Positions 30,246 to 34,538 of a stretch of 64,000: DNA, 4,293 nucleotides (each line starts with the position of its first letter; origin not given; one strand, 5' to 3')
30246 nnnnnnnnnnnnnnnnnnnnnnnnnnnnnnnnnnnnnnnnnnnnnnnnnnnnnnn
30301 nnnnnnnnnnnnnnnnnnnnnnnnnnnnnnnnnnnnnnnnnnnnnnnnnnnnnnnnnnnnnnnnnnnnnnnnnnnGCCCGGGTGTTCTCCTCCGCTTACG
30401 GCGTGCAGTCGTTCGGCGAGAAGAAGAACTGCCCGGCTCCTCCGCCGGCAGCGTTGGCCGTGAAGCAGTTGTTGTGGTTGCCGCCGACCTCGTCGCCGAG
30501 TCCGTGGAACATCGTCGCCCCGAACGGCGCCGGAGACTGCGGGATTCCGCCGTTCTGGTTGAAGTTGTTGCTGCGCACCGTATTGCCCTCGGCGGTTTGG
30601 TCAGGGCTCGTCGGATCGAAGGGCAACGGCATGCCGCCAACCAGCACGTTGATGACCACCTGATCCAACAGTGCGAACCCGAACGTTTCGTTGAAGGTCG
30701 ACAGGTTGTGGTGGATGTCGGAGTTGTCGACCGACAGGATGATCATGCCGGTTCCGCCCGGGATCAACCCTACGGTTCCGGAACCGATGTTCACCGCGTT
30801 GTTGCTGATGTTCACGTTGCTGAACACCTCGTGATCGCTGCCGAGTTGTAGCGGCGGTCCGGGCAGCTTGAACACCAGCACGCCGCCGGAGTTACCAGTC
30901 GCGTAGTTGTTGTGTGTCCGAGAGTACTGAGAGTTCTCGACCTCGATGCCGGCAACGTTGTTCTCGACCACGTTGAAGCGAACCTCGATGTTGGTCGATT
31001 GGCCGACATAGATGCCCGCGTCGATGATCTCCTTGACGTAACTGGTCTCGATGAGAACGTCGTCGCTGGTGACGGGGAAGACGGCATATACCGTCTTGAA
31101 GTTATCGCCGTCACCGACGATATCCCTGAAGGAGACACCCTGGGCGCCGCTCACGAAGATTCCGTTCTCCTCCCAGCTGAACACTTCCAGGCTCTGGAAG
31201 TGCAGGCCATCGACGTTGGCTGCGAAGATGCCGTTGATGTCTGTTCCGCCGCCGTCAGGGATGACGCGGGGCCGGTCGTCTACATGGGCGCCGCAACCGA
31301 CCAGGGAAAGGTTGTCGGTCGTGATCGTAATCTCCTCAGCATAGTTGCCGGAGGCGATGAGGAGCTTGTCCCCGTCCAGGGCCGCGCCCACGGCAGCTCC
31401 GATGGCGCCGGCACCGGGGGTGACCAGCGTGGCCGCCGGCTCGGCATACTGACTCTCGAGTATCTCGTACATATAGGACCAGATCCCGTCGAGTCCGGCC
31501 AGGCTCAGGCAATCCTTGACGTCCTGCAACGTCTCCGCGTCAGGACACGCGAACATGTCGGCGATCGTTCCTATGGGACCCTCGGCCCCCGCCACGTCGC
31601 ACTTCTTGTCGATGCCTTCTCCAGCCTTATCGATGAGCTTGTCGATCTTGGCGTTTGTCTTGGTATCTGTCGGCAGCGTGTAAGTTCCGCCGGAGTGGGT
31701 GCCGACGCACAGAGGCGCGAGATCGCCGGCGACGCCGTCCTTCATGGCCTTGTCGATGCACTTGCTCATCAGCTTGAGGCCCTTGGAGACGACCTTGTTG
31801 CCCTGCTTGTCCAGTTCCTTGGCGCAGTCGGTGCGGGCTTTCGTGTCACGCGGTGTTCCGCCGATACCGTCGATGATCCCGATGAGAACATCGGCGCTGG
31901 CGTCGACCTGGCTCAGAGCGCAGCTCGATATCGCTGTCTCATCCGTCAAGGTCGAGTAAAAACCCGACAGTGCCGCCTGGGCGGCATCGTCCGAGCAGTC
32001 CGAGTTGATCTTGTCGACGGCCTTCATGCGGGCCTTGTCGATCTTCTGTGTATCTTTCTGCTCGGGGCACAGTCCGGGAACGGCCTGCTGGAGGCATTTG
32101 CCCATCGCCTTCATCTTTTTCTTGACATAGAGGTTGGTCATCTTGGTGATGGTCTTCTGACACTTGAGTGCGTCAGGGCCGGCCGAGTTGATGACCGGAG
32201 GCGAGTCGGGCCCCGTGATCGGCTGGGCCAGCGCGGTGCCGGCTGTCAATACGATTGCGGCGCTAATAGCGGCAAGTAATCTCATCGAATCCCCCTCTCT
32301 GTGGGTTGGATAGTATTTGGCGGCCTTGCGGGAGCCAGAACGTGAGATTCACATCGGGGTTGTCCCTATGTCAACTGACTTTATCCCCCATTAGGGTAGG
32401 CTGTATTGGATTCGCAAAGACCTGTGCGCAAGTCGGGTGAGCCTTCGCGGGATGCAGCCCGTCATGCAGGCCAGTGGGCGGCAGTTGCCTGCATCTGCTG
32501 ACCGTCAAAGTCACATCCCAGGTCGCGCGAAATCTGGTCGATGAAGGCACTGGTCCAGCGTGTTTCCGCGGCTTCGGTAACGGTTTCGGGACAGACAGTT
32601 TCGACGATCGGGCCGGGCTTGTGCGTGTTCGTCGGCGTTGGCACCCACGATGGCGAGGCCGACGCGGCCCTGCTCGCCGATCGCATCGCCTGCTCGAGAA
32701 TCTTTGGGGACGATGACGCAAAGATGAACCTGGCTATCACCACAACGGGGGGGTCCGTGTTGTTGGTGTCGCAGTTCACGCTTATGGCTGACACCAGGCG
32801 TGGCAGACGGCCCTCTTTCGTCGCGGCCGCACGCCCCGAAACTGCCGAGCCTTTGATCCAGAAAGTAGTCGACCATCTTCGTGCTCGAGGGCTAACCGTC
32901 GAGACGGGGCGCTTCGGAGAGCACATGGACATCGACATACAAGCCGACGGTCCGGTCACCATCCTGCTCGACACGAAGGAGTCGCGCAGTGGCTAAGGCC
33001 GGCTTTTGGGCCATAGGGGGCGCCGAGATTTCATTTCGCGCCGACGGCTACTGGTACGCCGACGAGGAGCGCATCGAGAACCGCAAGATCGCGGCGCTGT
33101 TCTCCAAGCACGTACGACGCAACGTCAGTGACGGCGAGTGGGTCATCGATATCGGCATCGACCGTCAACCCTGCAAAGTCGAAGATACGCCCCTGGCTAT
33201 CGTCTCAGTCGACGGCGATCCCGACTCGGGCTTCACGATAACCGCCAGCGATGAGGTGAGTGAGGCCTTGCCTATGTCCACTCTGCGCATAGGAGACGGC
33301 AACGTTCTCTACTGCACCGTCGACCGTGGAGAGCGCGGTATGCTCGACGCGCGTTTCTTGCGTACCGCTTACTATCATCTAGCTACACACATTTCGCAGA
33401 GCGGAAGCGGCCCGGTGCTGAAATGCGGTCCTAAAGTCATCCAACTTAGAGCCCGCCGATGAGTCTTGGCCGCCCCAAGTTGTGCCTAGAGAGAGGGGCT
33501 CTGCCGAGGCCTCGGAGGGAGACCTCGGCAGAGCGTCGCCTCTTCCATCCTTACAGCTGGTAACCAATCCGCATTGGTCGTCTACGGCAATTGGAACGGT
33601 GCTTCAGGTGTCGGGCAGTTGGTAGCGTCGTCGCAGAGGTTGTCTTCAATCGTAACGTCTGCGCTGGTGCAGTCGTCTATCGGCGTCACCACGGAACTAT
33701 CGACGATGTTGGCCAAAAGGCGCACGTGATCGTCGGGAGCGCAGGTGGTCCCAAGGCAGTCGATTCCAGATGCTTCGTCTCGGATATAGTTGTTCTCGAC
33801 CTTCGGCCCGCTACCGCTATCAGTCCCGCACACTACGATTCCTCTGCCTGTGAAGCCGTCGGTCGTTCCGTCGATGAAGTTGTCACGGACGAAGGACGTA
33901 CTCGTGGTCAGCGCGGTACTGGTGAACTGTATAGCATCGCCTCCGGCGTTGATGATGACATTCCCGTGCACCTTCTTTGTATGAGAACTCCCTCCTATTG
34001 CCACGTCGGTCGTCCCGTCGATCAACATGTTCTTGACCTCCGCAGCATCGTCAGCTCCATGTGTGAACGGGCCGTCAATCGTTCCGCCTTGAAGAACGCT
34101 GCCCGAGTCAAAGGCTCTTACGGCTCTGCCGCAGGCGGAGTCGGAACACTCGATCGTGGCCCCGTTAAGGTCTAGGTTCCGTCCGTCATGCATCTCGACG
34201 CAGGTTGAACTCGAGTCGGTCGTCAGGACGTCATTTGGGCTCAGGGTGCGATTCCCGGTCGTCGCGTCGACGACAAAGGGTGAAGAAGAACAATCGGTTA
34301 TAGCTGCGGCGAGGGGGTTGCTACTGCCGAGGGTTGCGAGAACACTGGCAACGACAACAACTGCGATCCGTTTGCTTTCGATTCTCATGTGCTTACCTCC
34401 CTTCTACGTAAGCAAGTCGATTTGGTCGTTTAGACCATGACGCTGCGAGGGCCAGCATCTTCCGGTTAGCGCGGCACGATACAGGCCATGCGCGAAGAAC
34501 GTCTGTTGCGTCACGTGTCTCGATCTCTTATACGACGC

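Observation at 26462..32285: Operon of three secreted proteins (beta-helix, pentahaem cytochrome, monohaem Ig-like protein) that all carry the same unassigned Cys-framed helical domain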

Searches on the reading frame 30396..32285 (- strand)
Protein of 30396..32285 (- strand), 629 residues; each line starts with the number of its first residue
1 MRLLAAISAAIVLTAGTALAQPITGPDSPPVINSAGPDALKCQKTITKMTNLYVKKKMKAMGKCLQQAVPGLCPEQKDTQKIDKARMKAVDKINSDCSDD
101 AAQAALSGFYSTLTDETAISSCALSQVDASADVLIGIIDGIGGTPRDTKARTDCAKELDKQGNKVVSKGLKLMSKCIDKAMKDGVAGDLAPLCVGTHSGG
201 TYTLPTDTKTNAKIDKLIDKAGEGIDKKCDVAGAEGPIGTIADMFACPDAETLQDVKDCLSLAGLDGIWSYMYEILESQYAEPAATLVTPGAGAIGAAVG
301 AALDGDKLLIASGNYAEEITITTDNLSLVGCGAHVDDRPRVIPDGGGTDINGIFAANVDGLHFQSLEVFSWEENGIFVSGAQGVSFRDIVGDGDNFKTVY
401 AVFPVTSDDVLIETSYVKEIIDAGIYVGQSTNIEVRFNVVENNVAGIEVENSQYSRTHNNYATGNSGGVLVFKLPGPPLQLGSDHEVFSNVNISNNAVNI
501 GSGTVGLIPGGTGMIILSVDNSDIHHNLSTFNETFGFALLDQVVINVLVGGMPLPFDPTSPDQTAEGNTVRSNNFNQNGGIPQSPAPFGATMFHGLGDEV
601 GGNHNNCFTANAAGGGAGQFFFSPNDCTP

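Call 3: search_protein_families(library=pfam, proteins=[window:30396-32285:-], max_evalue=0.1)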
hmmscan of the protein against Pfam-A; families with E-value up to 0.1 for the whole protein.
window:30396-32285:- (629 aa): 3 families
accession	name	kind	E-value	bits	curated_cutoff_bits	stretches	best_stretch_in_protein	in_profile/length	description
PF13229.12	Beta_helix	-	1.1e-08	35.3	25.9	1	351-471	24-144/158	Right handed beta helix region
PF05048.19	NosD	-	0.00014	21.8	23.6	1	372-538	15-154/212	Periplasmic copper-binding protein (NosD)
PF22750.1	Sol_i_2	-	0.047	14.1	26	0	165-188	53-76/90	Ant venom allergen Sol i 2 family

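Call 4: search_protein_families(library=ncbifam, proteins=[window:30396-32285:-], max_evalue=0.1)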
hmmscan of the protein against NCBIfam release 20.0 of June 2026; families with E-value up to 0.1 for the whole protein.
window:30396-32285:- (629 aa): 3 families
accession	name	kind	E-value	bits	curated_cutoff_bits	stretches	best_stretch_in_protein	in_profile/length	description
TIGR03805.1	beta_helix_1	subfamily_domain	1.6e-45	155.5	141.5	1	297-584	3-289/314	parallel beta-helix domain-containing protein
TIGR04247.1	NosD_copper_fam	subfamily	5.6e-05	21.9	300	1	419-466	72-119/377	nitrous oxide reductase family maturation protein NosD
TIGR03804.1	para_beta_helix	repeat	0.00091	18.9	19.45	1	424-466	1-43/44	parallel beta-helix repeat protein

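Call 21: search_solved_structures(query=window:30396-32285:-, max_evalue=1)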
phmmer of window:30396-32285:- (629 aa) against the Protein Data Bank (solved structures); distinct sequences matched with E-value up to 1: 3.
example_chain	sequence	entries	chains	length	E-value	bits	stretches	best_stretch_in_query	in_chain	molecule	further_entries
5yrh_B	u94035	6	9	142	0.12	14.2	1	309-364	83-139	PPL3-b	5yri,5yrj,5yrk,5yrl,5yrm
5yre_B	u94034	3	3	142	0.13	14.2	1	309-364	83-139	PPL3-A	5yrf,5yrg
5yre_A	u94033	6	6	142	0.13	14.2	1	309-364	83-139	PPL3-A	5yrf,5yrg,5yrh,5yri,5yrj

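Call 24: find_homologous_proteins(query=window:30396-32285:-)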
Query window:30396-32285:- (629 aa): 145 proteins with E <= 0.001 among 8000 candidates; the best 120 are listed.
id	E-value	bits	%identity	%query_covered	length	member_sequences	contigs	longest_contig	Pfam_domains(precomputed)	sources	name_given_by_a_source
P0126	0.0e+0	1417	100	100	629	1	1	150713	PF13229.13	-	-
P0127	2.4e-247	841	72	81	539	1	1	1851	PF13229.13,PF05048.20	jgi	jgi:parallel beta-helix repeat protein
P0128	9.7e-175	601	48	100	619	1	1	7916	PF13229.13,PF05048.20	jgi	jgi:parallel beta-helix repeat protein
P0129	8.4e-168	578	49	99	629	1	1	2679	PF13229.13,PF05048.20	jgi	jgi:parallel beta-helix repeat protein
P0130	1.0e-162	561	48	100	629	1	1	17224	PF13229.13,PF05048.20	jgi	jgi:parallel beta-helix repeat protein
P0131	1.7e-159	551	47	96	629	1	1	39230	PF13229.13,PF05048.20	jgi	jgi:parallel beta-helix repeat protein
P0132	5.0e-158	546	49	96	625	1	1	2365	PF13229.13,PF05048.20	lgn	-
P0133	1.3e-157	544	47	100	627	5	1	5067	PF13229.13,PF05048.20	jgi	-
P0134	4.5e-157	543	48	100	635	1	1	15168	PF13229.13,PF05048.20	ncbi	-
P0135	1.2e-154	535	47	95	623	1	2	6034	PF13229.13,PF05048.20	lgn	-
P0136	1.1e-153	531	47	97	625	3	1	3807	PF13229.13,PF05048.20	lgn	-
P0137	1.5e-153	531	45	100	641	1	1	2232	PF13229.13,PF05048.20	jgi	jgi:parallel beta-helix repeat protein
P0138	4.3e-153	529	44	100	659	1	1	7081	PF13229.13,PF22842.4,PF05048.20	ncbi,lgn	-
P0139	2.5e-152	527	48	94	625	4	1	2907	PF13229.13,PF22842.4,PF05048.20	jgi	-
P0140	5.5e-152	526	46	97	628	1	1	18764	PF13229.13,PF05048.20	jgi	jgi:parallel beta-helix repeat protein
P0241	2.5e-23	101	31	43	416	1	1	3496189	PF13229.13,PF12708.13,PF22842.4,PF05048.20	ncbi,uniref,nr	ncbi:right-handed parallel beta-helix repeat-containing protein [Hyphomonas sp. WL0036]|uniref:paral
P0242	2.8e-23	101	30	46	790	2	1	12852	PF13229.13,PF03150.20,PF05048.20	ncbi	-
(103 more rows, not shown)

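Call 51: find_encoding_contigs(protein=P0241, flank=5000, max_places=3)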
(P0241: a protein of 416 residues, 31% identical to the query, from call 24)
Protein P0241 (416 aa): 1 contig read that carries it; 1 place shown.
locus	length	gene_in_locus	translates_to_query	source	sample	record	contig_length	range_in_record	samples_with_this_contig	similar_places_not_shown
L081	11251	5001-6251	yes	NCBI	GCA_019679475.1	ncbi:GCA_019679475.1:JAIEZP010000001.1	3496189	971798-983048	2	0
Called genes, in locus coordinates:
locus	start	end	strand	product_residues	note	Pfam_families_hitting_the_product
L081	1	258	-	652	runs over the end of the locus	PF17092:PCB_OB (faint), PF21710:Spt6_S1 (faint), PF00575:S1, PF18614:RNase_II_C_S1 (faint), PF24685:OB_RRP5_4th (faint), PF00575:S1, PF23459:S1_RRP5 (weak), PF00575:S1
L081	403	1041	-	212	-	PF02224:Cytidylate_kin, PF13189:Cytidylate_kin2 (weak), PF13207:AAA_17 (weak)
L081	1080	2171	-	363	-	PF00724:Oxidored_FMN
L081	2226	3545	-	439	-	PF00275:EPSP_synthase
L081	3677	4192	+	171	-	-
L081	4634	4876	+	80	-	PF06620:DUF1150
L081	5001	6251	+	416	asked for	PF12708:Pect-lyase_RHGA_epim (faint), PF22842:Pel9A-like_beta_helix, PF05048:NosD, PF13229:Beta_helix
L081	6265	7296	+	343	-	-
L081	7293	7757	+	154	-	PF02639:DUF188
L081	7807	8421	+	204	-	PF01612:DNA_pol_A_exo1, PF13482:RNase_H_2 (faint)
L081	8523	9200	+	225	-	PF06835:LptC (weak)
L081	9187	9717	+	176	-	PF03968:LptD_N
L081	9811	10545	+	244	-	PF00005:ABC_tran, PF13304:AAA_21, PF12399:BCA_ABC_TP_C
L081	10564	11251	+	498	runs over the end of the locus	PF00309:Sigma54_AID, PF04963:Sigma54_CBD, PF04552:Sigma54_DBD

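Call 53: search_protein_families(library=ncbifam, proteins=[L081:6265-7296:+, L081:5001-6251:+, P0242], max_evalue=0.01)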
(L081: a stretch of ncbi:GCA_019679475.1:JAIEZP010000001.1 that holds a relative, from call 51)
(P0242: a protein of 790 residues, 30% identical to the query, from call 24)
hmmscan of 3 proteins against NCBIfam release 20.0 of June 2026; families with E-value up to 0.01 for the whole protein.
L081:6265-7296:+ (343 aa): 1 family
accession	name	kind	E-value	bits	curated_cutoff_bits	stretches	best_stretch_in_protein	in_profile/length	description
TIGR03806.1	chp_HNE_0200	subfamily_domain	6e-119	396.9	313.3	1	36-340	2-314/314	SO2930 family diheme c-type cytochrome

L081:5001-6251:+ (416 aa): 3 families
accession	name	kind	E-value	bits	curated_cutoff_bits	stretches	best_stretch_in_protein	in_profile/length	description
TIGR03805.1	beta_helix_1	subfamily_domain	5.2e-136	452.8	141.5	1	49-353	1-314/314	parallel beta-helix domain-containing protein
TIGR04247.1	NosD_copper_fam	subfamily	1.6e-12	46.7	300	2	49-177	1-119/377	nitrous oxide reductase family maturation protein NosD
TIGR03804.1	para_beta_helix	repeat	0.00072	19.2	19.45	0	202-228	1-27/44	parallel beta-helix repeat protein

P0242 (790 aa): 7 families
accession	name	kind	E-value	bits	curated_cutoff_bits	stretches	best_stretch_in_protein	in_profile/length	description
TIGR03805.1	beta_helix_1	subfamily_domain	8e-67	225.5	141.5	1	428-732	1-290/314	parallel beta-helix domain-containing protein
TIGR03791.1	TTQ_mauG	equivalog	1.1e-58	198.8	443.85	1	76-354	4-281/291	tryptophan tryptophylquinone biosynthesis enzyme MauG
TIGR04039.1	MXAN_0977_Heme2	hypoth_equivalog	4.5e-58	196.9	362.85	2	76-256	10-199/336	MbnH family di-heme enzyme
TIGR03981.2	SAM_quin_mod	hypoth_equivalog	8.9e-30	103.9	340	2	182-311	216-358/411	His-Xaa-Ser system-associated MauG-like protein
NF052341.1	hydrazine_gamma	equivalog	9.2e-10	38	625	1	281-351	281-339/339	hydrazine synthase subunit gamma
TIGR04247.1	NosD_copper_fam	subfamily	1.5e-09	36.9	300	2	527-687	105-263/377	nitrous oxide reductase family maturation protein NosD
NF052342.1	hydrazine_BC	exception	1.9e-05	23.1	1250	1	280-310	631-661/690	hydrazine synthase subunit beta-gamma fusion subunit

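Call 72: search_solved_structures(query=A7, max_evalue=1)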
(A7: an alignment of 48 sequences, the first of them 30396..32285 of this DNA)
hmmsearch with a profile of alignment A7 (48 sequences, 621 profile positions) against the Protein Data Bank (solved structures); distinct sequences matched with E-value up to 1: 11.
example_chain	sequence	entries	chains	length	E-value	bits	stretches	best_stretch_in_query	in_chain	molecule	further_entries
7dmk_A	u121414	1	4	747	0.016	16.7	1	285-344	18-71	BcAlyPL6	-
5gkq_A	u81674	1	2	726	0.025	16.1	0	278-314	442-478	AlyGC mutant - R241A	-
5gkd_A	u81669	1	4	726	0.028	16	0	278-314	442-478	AlyGC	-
8tne_A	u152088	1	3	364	0.028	15.9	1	285-338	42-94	Pectinesterase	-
1xg2_A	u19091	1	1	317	0.035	15.6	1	284-365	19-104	Pectinesterase 1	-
2inu_A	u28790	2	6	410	0.25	12.8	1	292-339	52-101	Inulin fructotransferase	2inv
7o79_A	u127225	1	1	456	0.3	12.5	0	523-582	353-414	Poly(Beta-D-mannuronate) lyase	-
1qjv_A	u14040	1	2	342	0.54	11.7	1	285-324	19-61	PECTIN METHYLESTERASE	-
2ntb_A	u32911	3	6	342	0.55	11.7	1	285-324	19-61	Pectinesterase A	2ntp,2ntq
2nsp_A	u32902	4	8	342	0.55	11.7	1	285-324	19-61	Pectinesterase A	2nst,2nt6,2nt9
2pyg_A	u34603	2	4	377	0.73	11.3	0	275-366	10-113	Poly(beta-D-mannuronate) C5 epimerase 4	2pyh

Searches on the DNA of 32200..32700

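Call 77: search_rna_families(source=window, start=32200, end=32700, threshold=evalue, max_evalue=1)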
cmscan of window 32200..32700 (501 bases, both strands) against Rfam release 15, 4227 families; matches with E-value up to 1: 0.
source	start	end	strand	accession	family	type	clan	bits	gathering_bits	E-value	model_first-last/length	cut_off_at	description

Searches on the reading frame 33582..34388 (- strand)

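Call 3: search_protein_families(library=pfam, proteins=[window:33582-34388:-], max_evalue=0.1)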
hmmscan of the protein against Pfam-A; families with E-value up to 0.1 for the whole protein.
window:33582-34388:- (268 aa): 1 family
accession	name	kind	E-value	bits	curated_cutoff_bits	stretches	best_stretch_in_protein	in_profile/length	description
PF07602.17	DUF1565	-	0.002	17.9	20.3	1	127-210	123-203/257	Protein of unknown function (DUF1565)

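Call 4: search_protein_families(library=ncbifam, proteins=[window:33582-34388:-], max_evalue=0.1)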
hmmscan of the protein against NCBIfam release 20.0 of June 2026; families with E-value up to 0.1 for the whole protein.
window:33582-34388:- (268 aa): 0 families
